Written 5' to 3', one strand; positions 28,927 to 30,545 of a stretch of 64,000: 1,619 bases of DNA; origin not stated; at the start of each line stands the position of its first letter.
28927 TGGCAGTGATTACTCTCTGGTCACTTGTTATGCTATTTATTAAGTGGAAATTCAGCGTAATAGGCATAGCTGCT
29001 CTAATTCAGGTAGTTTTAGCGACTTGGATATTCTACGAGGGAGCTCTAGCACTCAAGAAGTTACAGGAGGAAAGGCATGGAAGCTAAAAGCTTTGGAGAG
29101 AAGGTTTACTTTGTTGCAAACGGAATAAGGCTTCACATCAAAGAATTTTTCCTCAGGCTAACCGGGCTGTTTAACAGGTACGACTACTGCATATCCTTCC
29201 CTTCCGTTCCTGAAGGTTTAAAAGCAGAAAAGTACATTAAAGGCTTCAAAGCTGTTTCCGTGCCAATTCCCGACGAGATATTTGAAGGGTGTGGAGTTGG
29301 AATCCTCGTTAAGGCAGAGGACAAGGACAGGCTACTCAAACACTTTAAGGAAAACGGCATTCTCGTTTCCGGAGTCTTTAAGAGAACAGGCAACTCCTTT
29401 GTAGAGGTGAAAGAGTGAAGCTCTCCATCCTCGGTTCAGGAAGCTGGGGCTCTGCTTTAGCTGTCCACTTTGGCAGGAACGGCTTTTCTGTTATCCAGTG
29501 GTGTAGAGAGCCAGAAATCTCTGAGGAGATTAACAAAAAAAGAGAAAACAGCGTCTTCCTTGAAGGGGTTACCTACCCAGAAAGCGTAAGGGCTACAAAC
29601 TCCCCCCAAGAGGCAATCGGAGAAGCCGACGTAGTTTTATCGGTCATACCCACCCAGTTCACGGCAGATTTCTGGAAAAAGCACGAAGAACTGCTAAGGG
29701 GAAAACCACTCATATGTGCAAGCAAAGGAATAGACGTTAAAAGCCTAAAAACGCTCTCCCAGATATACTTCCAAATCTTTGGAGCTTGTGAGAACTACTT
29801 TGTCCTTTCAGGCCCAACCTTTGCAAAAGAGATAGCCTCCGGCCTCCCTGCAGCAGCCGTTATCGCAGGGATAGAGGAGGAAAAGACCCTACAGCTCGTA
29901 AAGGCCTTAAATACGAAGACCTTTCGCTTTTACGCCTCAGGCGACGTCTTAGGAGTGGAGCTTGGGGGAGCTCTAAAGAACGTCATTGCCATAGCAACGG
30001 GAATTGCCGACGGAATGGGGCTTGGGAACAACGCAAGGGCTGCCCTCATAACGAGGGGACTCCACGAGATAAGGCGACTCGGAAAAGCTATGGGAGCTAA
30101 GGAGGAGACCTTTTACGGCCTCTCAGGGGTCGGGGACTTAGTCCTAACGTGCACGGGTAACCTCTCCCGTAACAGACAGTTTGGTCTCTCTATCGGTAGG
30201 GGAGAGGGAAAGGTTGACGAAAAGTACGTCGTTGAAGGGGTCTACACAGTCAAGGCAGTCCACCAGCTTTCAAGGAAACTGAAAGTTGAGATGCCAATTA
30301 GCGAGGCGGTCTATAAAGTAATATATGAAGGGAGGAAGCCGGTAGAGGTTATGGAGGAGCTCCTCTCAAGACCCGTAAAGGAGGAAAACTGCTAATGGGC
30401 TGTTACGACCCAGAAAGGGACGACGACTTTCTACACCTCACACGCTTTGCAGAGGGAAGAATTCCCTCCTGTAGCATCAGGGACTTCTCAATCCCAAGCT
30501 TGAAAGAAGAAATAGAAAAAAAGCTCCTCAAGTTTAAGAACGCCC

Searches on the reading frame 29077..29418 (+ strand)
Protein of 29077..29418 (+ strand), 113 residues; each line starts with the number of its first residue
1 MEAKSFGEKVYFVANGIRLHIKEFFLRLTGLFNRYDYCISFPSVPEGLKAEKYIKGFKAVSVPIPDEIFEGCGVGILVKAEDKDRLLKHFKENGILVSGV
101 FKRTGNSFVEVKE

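Call 19: search_protein_families(library=pfam, proteins=[window:29077-29418:+])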
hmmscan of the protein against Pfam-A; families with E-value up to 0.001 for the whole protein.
window:29077-29418:+ (113 aa): 1 family
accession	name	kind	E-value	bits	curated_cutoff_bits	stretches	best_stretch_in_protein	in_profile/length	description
PF11823.13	Se_S_carrier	-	6e-16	58.1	25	1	36-101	1-68/69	Putative Se/S carrier protein-like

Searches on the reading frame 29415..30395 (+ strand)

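Call 19: search_protein_families(library=pfam, proteins=[window:29415-30395:+])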
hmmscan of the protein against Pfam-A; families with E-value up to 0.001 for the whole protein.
window:29415-30395:+ (326 aa): 6 families
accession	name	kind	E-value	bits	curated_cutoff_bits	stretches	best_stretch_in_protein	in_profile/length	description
PF07479.19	NAD_Gly3P_dh_C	-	8.3e-57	191.8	25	1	177-313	1-141/142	NAD-dependent glycerol-3-phosphate dehydrogenase C-terminus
PF01210.29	NAD_Gly3P_dh_N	-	8.3e-41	140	23.1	1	3-153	2-153/158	NAD-dependent glycerol-3-phosphate dehydrogenase N-terminus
PF20618.3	GPD_NAD_C_bact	-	7.7e-23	81.3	27.6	1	237-299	1-66/66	Bacterial GPD, NAD-dependent C-terminal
PF03807.23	F420_oxidored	-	7.1e-07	30.2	21.6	1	2-102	1-91/94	NADP oxidoreductase coenzyme F420-dependent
PF02558.23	ApbA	-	0.00013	22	22.2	1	5-108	3-105/150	Ketopantoate reductase PanE/ApbA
PF03446.21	NAD_binding_2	-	0.00045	20.7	21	1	3-81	2-66/161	NAD binding domain of 6-phosphogluconate dehydrogenase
